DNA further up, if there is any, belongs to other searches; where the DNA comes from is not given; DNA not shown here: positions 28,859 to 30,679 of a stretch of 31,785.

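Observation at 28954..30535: Cargo gene in the lysogeny operon: zinc-ribbon / long coiled-coil / DUF4041-like / T5orf172 (GIY-YIG-like) protein, a candidate single-gene prophage defence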

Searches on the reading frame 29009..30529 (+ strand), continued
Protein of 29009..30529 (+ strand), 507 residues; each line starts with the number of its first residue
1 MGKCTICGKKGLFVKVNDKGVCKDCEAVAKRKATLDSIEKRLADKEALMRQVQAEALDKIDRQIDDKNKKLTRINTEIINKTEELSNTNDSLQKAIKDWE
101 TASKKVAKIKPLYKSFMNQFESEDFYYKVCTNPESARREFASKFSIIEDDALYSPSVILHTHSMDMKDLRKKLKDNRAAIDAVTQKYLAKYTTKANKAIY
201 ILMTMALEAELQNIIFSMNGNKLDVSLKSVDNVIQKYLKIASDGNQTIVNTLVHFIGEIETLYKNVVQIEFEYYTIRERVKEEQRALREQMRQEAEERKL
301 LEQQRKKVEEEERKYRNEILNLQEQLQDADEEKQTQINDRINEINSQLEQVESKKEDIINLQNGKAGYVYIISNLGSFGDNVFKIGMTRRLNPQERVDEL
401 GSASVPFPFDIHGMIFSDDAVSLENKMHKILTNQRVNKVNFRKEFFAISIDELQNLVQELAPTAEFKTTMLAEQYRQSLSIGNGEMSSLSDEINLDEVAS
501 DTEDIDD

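Call 62: find_homologous_proteins(query=L001:3176-4675:+, max_evalue=1e-10)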
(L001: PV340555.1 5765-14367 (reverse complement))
Query L001:3176-4675:+ (500 aa): 8000 proteins with E <= 1e-10 among 8000 candidates; the best 120 are listed.
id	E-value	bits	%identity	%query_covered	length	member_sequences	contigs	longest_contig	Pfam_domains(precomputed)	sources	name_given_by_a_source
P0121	0.0e+0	1070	100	100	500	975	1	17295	PF10544.16,PF13455.13,PF13250.12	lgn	-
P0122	8.4e-173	594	57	100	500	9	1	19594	PF10544.16,PF13455.13,PF13250.12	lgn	-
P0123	1.2e-162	560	54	99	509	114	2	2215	PF10544.16,PF13455.13,PF13250.12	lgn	-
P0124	1.5e-162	560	56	99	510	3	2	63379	PF10544.16,PF13455.13,PF13250.12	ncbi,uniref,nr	ncbi:chromosome segregation ATPase [Shewanella hanedai]|uniref:DUF4041 domain-containing protein n=1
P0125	2.6e-162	559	56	100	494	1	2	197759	PF10544.16,PF13455.13,PF13250.12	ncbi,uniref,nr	ncbi:DUF4041 domain-containing protein [Vibrio ezurae]|uniref:Bacteriophage T5 Orf172 DNA-binding do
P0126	5.3e-162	558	57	92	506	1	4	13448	PF10544.16,PF13455.13,PF13250.12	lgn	-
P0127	1.8e-161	556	57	98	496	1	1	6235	PF10544.16,PF13455.13,PF13250.12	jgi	jgi:hypothetical protein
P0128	2.7e-161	556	57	98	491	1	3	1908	PF10544.16,PF13455.13,PF13250.12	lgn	-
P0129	6.0e-161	555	56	100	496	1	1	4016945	PF10544.16,PF13455.13,PF13250.12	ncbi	ncbi:DUF4041 domain-containing protein [Shewanella gaetbuli]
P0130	1.0e-160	554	57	92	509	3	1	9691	PF10544.16,PF13455.13,PF13250.12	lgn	-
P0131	4.9e-160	552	56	94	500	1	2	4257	PF10544.16,PF13455.13,PF13250.12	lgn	-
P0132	5.1e-160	552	56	92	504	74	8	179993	PF10544.16,PF13455.13,PF13250.12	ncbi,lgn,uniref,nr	ncbi:chromosome segregation ATPase [Vibrio cholerae]|uniref:DUF4041 domain-containing protein n=1 Ta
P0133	7.3e-160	551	55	99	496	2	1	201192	PF10544.16,PF13455.13,PF13250.12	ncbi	ncbi:DUF4041 domain-containing protein [Vibrio splendidus]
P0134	1.1e-159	550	54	99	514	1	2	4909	PF10544.16,PF13455.13,PF13250.12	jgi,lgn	jgi:hypothetical protein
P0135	1.3e-159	550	54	98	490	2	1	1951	PF10544.16,PF13455.13,PF13250.12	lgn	-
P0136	1.4e-159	550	55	100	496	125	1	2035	PF10544.16,PF13455.13,PF13250.12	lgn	-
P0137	1.5e-159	550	57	92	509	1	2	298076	PF10544.16,PF13455.13,PF13250.12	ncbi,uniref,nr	ncbi:DUF4041 domain-containing protein [Photobacterium alginatilyticum]|uniref:DUF4041 domain-contai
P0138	1.6e-159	550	54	100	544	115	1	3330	PF10544.16,PF13455.13,PF13250.12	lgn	-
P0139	3.3e-159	549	54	100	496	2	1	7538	PF10544.16,PF13455.13,PF13250.12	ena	-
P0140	3.4e-159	549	55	95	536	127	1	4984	PF10544.16,PF13455.13,PF13250.12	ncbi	-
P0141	3.9e-159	549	56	95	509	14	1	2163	PF10544.16,PF13455.13,PF13250.12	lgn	-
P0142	7.2e-159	548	54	100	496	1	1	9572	PF10544.16,PF13455.13,PF13250.12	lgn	-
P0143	2.5e-158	546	54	97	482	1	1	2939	PF10544.16,PF13455.13,PF13250.12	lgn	-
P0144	4.2e-158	545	53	99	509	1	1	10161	PF10544.16,PF13455.13,PF13250.12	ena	-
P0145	1.4e-157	544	55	100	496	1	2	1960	PF10544.16,PF13455.13,PF13250.12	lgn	-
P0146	1.8e-157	543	54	100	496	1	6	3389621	PF10544.16,PF13455.13,PF13250.12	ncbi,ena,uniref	ncbi:DUF4041 domain-containing protein [Vibrio cyclitrophicus]|uniref:DUF4041 domain-containing prot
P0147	2.2e-157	543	53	100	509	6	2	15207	PF10544.16,PF13455.13,PF13250.12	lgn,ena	-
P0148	2.4e-157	543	54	100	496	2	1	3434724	PF10544.16,PF13455.13,PF13250.12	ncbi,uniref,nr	ncbi:DUF4041 domain-containing protein [Vibrio tritonius]|uniref:DUF4041 domain-containing protein n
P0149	4.5e-157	542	55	95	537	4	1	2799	PF10544.16,PF13455.13,PF13250.12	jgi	-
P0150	5.7e-157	542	54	100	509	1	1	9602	PF10544.16,PF13455.13,PF13250.12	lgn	-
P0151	1.2e-156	540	53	100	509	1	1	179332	PF10544.16,PF13455.13,PF13250.12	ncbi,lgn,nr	ncbi:DUF4041 domain-containing protein [Vibrio parahaemolyticus]|nr:DUF4041 domain-containing protei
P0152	1.8e-156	540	52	100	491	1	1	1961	PF10544.16,PF13455.13,PF13250.12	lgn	-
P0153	1.9e-156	540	53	100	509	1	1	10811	PF10544.16,PF13455.13,PF13250.12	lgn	-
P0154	2.6e-156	539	53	100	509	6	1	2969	PF10544.16,PF13455.13,PF13250.12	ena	-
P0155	2.9e-156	539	52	100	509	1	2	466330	PF10544.16,PF13455.13,PF13250.12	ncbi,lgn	ncbi:TPA: DUF4041 domain-containing protein [Vibrio vulnificus]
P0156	3.0e-156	539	52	100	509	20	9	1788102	PF10544.16,PF13455.13,PF13250.12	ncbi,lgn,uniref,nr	ncbi:DUF4041 domain-containing protein [Vibrio vulnificus]|uniref:DUF4041 domain-containing protein 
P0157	3.1e-156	539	56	95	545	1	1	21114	PF10544.16,PF13455.13,PF13250.12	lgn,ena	-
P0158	3.9e-156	539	54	100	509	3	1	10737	PF10544.16,PF13455.13,PF13250.12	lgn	-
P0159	4.1e-156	539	54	100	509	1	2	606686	PF10544.16,PF13455.13,PF13250.12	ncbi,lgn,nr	ncbi:DUF4041 domain-containing protein [Vibrio fluvialis]|nr:DUF4041 domain-containing protein [Vibr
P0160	4.2e-156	539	55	99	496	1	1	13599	PF10544.16,PF13455.13,PF13250.12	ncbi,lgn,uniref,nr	ncbi:DUF4041 domain-containing protein [Photobacterium sp. BZF1]|uniref:DUF4041 domain-containing pr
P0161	4.9e-156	538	54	99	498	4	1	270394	PF10544.16,PF13455.13,PF13250.12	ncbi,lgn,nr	ncbi:DUF4041 domain-containing protein [Vibrio parahaemolyticus]|nr:DUF4041 domain-containing protei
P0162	5.7e-156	538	53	99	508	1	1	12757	PF10544.16,PF13455.13,PF13250.12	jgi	jgi:hypothetical protein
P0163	1.4e-154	534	56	91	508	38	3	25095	PF10544.16,PF13455.13,PF13250.12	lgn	-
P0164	1.8e-154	533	57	88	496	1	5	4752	PF10544.16,PF13455.13,PF13250.12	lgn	-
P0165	1.8e-154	533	60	82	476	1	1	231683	PF10544.16,PF13455.13,PF13250.12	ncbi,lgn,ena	-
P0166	2.4e-154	533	57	92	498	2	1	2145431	PF10544.16,PF13455.13,PF13250.12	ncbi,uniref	ncbi:DUF4041 domain-containing protein [Vibrio sp. HN007]|uniref:DUF4041 domain-containing protein n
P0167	8.8e-154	531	53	100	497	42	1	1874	PF10544.16,PF13455.13,PF13250.12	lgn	-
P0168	1.4e-153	530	60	81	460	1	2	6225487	PF10544.16,PF13455.13,PF13250.12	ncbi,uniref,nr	ncbi:DUF4041 domain-containing protein [Shewanella eurypsychrophilus]|uniref:DUF4041 domain-containi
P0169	2.6e-153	529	62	82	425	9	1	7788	PF10544.16,PF13455.13,PF13250.12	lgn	-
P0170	3.9e-153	529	52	99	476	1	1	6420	PF10544.16,PF13455.13,PF13250.12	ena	-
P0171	4.8e-153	529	52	98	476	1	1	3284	PF10544.16,PF13455.13,PF13250.12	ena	-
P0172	7.5e-153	528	54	100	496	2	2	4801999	PF10544.16,PF13455.13,PF13250.12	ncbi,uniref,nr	ncbi:DUF4041 domain-containing protein [Agarivorans sp. 1_MG-2023]|uniref:DUF4041 domain-containing 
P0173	4.0e-152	526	53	100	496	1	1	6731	PF10544.16,PF13455.13,PF13250.12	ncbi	-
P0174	9.1e-152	524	52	99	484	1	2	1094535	PF10544.16,PF13455.13,PF13250.12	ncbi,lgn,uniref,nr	ncbi:DUF4041 domain-containing protein [Vibrio neonatus]|uniref:DUF4041 domain-containing protein n=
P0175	8.0e-151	521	59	82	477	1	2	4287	PF10544.16,PF13455.13,PF13250.12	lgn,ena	-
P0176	2.1e-149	517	53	100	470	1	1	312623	PF10544.16,PF13455.13,PF13250.12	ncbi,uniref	ncbi:DUF4041 domain-containing protein [Photobacterium sagamiensis]|uniref:DUF4041 domain-containing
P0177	9.6e-149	514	56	86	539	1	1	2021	PF10544.16,PF13455.13,PF13250.12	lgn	-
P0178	1.0e-148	514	48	99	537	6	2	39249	PF10544.16,PF13455.13,PF13250.12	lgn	-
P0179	3.1e-148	513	50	99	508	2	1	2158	PF10544.16,PF13455.13,PF13250.12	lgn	-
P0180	4.3e-148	512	50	99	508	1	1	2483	PF10544.16,PF13455.13,PF13250.12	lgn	-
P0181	1.9e-147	510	49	99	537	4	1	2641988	PF10544.16,PF13455.13,PF13250.12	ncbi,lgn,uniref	ncbi:DUF4041 domain-containing protein [Leclercia sp. AS011]|uniref:DUF4041 domain-containing protei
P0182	6.5e-147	508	56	85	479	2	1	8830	PF04508.18,PF10544.16,PF13455.13,PF13250.12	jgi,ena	-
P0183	7.7e-147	508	58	81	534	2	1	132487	PF10544.16,PF13455.13,PF13250.12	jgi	jgi:DNA repair exonuclease SbcCD ATPase subunit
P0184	1.4e-146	507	53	99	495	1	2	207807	PF10544.16,PF13455.13,PF13250.12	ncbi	ncbi:DUF4041 domain-containing protein [Vibrio cyclitrophicus]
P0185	1.7e-146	507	48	99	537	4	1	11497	PF10544.16,PF13455.13,PF13250.12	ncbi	ncbi:MAG: DUF4041 domain-containing protein [Raoultella planticola]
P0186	2.1e-146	507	49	99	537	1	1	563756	PF10544.16,PF13455.13,PF13250.12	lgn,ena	-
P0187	9.0e-146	505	48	99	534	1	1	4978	PF10544.16,PF13455.13,PF13250.12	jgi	-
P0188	1.7e-145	504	51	99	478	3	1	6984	PF10544.16,PF13455.13,PF13250.12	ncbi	-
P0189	2.7e-145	503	59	81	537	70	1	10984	PF10544.16,PF13455.13,PF13250.12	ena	-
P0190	6.7e-145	502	59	81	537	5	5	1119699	PF10544.16,PF13455.13,PF13250.12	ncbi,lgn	-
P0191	1.0e-144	501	59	81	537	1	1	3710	PF10544.16,PF13455.13,PF13250.12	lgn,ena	-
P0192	1.0e-144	501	48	99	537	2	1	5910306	PF10544.16,PF13455.13,PF13250.12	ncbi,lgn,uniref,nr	ncbi:DUF4041 domain-containing protein [Klebsiella oxytoca]|uniref:DUF4041 domain-containing protein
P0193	2.1e-144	500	51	98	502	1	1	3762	PF10544.16,PF13455.13,PF13250.12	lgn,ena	-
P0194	2.2e-144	500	59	81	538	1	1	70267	PF10544.16,PF13455.13,PF13250.12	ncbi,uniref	ncbi:DUF4041 domain-containing protein [Enterobacter ludwigii]|uniref:DUF4041 domain-containing prot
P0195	2.9e-144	500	59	81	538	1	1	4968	PF10544.16,PF13455.13,PF13250.12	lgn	-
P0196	2.1e-143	497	58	81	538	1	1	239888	PF10544.16,PF13455.13,PF13250.12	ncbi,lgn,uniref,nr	ncbi:DUF4041 domain-containing protein [Citrobacter braakii]|uniref:DUF4041 domain-containing protei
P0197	2.1e-143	497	54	93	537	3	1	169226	PF10544.16,PF13455.13,PF13250.12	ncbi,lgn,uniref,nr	ncbi:DUF4041 domain-containing protein [Superficieibacter sp. 1612_C1]|uniref:DUF4041 domain-contain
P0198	2.2e-143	497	54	89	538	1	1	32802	PF10544.16,PF13455.13,PF13250.12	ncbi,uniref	ncbi:DUF4041 domain-containing protein [Enterobacter sp. PTB]|uniref:DUF4041 domain-containing prote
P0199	2.8e-143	496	53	98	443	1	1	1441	PF10544.16,PF13455.13,PF13250.12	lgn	-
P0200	4.6e-143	496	57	83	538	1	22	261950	PF10544.16,PF13455.13,PF13250.12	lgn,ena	-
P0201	6.1e-143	495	52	91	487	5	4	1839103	PF10544.16,PF13455.13,PF13250.12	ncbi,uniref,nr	ncbi:DUF4041 domain-containing protein [Vibrio gallaecicus]|uniref:DUF4041 domain-containing protein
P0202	7.0e-143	495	57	83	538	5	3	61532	PF10544.16,PF13455.13,PF13250.12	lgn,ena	-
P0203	7.3e-143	495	53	91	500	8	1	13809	PF10544.16,PF13455.13,PF13250.12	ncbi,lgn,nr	ncbi:TPA: DUF4041 domain-containing protein [Yersinia enterocolitica]|nr:DUF4041 domain-containing p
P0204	8.4e-143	495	53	94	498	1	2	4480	PF10544.16,PF13455.13,PF13250.12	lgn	-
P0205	8.8e-143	495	57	83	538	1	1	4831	PF10544.16,PF13455.13,PF13250.12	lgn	-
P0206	1.3e-142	494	50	100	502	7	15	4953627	PF10544.16,PF13455.13,PF13250.12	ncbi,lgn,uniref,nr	ncbi:DUF4041 domain-containing protein [Pectobacterium brasiliense]|uniref:DUF4041 domain-containing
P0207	1.5e-142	494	55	90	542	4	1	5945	PF10544.16,PF28068.1,PF13455.13,PF13250.12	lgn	-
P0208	3.6e-142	493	59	81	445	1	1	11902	PF10544.16,PF13455.13,PF13250.12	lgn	-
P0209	3.9e-142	493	50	99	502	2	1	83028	PF10544.16,PF13455.13,PF13250.12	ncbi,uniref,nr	ncbi:DUF4041 domain-containing protein [Edaphovirga cremea]|uniref:DUF4041 domain-containing protein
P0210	4.4e-142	492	58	81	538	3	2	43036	PF10544.16,PF13455.13,PF13250.12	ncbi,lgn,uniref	ncbi:DUF4041 domain-containing protein [Enterobacter ludwigii]|uniref:DUF4041 domain-containing prot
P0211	5.6e-142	492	55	90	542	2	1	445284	PF10544.16,PF13455.13,PF13250.12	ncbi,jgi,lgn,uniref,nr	ncbi:DUF4041 domain-containing protein [Pseudescherichia sp.]|uniref:DUF4041 domain-containing prote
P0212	6.3e-142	492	52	95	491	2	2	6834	PF10544.16,PF13455.13,PF13250.12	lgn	-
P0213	1.2e-141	491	51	95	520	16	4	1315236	PF10544.16,PF13455.13,PF13250.12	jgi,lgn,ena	-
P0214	1.3e-141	491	51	100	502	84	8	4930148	PF10544.16,PF13455.13,PF13250.12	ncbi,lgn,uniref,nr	ncbi:DUF4041 domain-containing protein [Enterobacter hormaechei]|uniref:DUF4041 domain-containing pr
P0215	1.5e-141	491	59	77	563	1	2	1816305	PF10544.16,PF13455.13,PF13250.12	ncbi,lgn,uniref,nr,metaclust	ncbi:chromosome segregation ATPase [Vibrio ishigakensis]|uniref:Chromosome segregation ATPase n=1 Ta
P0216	2.3e-141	490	55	89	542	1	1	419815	PF10544.16,PF28068.1,PF13455.13,PF13250.12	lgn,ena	-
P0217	2.9e-141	490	50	98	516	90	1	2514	PF10544.16,PF13455.13,PF13250.12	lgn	-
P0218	3.0e-141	490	60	80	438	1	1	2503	PF10544.16,PF13455.13,PF13250.12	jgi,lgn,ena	-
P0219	3.5e-141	490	60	79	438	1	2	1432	PF10544.16,PF13455.13,PF13250.12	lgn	-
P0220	3.9e-141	489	56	88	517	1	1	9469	PF10544.16,PF13455.13,PF13250.12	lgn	-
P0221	4.1e-141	489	58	82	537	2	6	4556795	PF10544.16,PF13455.13,PF13250.12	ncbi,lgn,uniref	ncbi:DUF4041 domain-containing protein [Hafnia alvei]|uniref:DUF4041 domain-containing protein n=1 T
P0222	4.4e-141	489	60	80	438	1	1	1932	PF10544.16,PF13455.13,PF13250.12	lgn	-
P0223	4.4e-141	489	51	99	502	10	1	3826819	PF10544.16,PF13455.13,PF13250.12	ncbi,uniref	ncbi:DUF4041 domain-containing protein [Edwardsiella piscicida]|uniref:DUF4041 domain-containing pro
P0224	4.8e-141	489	51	99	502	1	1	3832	PF10544.16,PF13455.13,PF13250.12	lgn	-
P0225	5.4e-141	489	51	99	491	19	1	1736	PF10544.16,PF13455.13,PF13250.12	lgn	-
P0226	5.7e-141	489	51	97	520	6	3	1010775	PF10544.16,PF13455.13,PF13250.12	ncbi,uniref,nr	ncbi:DUF4041 domain-containing protein [Cronobacter dublinensis]|uniref:DUF4041 domain-containing pr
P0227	7.0e-141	489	51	91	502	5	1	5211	PF10544.16,PF13455.13,PF13250.12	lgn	-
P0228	7.0e-141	489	52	91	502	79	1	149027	PF10544.16,PF13455.13,PF13250.12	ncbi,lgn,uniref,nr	ncbi:DUF4041 domain-containing protein [Enterobacter bugandensis]|uniref:DUF4041 domain-containing p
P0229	7.1e-141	488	59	81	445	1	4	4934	PF10544.16,PF13455.13,PF13250.12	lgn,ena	-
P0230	9.9e-141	488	62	77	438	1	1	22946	PF10544.16,PF13455.13,PF13250.12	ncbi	-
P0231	1.1e-140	488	55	89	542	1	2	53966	PF10544.16,PF13455.13,PF13250.12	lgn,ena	-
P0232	1.3e-140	488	58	81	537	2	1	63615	PF10544.16,PF13455.13,PF13250.12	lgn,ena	-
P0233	2.1e-140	487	49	99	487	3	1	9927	PF10544.16,PF13455.13,PF13250.12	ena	-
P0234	3.7e-140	486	49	100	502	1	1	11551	PF10544.16,PF13455.13,PF13250.12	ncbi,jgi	-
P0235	4.1e-140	486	50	98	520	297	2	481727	PF10544.16,PF13455.13,PF13250.12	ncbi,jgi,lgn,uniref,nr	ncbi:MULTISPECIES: DUF4041 domain-containing protein [Pseudescherichia]|uniref:DUF4041 domain-contai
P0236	4.7e-140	486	55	90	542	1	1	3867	PF10544.16,PF28068.1,PF13455.13,PF13250.12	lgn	-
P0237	5.1e-140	486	57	84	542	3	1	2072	PF10544.16,PF13455.13,PF13250.12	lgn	-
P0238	7.0e-140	485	56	84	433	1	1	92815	PF10544.16,PF13455.13,PF13250.12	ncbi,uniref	ncbi:DUF4041 domain-containing protein [Klebsiella sp. K6-243]|uniref:DUF4041 domain-containing prot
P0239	9.4e-140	485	55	84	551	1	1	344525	PF10544.16,PF13455.13,PF13250.12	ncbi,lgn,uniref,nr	ncbi:DUF4041 domain-containing protein [Buttiauxella sp. W03-F01]|uniref:DUF4041 domain-containing p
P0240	9.4e-140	485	55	84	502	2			PF10544.16,PF13455.13,PF13250.12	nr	nr:DUF4041 domain-containing protein [Buttiauxella sp. S04-F03]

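Call 73: predict_structure(alignment_id=A4)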
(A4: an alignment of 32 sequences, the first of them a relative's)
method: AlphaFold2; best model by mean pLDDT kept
length: 500 residues; sequences in the alignment: 32
mean_pLDDT: 76.2   pTM: 0.43
mean pLDDT of the five models: 76.2, 75.5, 74.3, 74.1, 73.0
residues with pLDDT >= 90: 143; 70-90: 189; 50-70: 116; < 50: 52
segments of 3 or more residues with pLDDT < 50: 1-4, 128-133, 135-139, 356-358, 392-395, 462-466, 481-500
pLDDT, mean of each block of 10 residues (from residue 1): 54 78 75 70 63 68 88 91 90 90 90 82 54 45 71 95 92 91 91 94 97 94 97 95 96 96 89 80 81 86 90 86 87 89 78 53 55 65 53 52 73 80 66 65 81 67 50 55 41 40
secondary structure, 60 per line:
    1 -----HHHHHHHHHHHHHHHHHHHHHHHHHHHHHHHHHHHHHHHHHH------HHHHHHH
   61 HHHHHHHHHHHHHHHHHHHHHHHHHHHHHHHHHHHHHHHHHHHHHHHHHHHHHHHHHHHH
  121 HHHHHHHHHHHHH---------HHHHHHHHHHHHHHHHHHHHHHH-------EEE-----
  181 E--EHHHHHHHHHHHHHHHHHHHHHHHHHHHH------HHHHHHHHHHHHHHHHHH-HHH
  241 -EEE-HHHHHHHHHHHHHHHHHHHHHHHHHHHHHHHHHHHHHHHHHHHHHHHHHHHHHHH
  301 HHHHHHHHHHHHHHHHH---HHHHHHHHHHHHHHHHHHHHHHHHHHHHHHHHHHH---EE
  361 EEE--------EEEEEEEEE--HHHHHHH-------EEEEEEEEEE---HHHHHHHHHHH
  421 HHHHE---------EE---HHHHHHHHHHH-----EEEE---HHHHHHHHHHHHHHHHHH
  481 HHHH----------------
elements in order: H6-47 H54-133 H143-165 E173-175 H185-212 H219-236 E242-244 H246-317 H321-355 E359-363 E372-380 H383-389 E397-406 H410-424 H440-450 E456-459 H463-484
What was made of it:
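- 29504..29752 (+): Middle three-helix domain, residues 166-248, net charge +6. It occupies the position of SNIPE's DUF4041 but has no detectable sequence similarity to it. The helices are co-linear with the E. coli SNIPE model (call 73).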
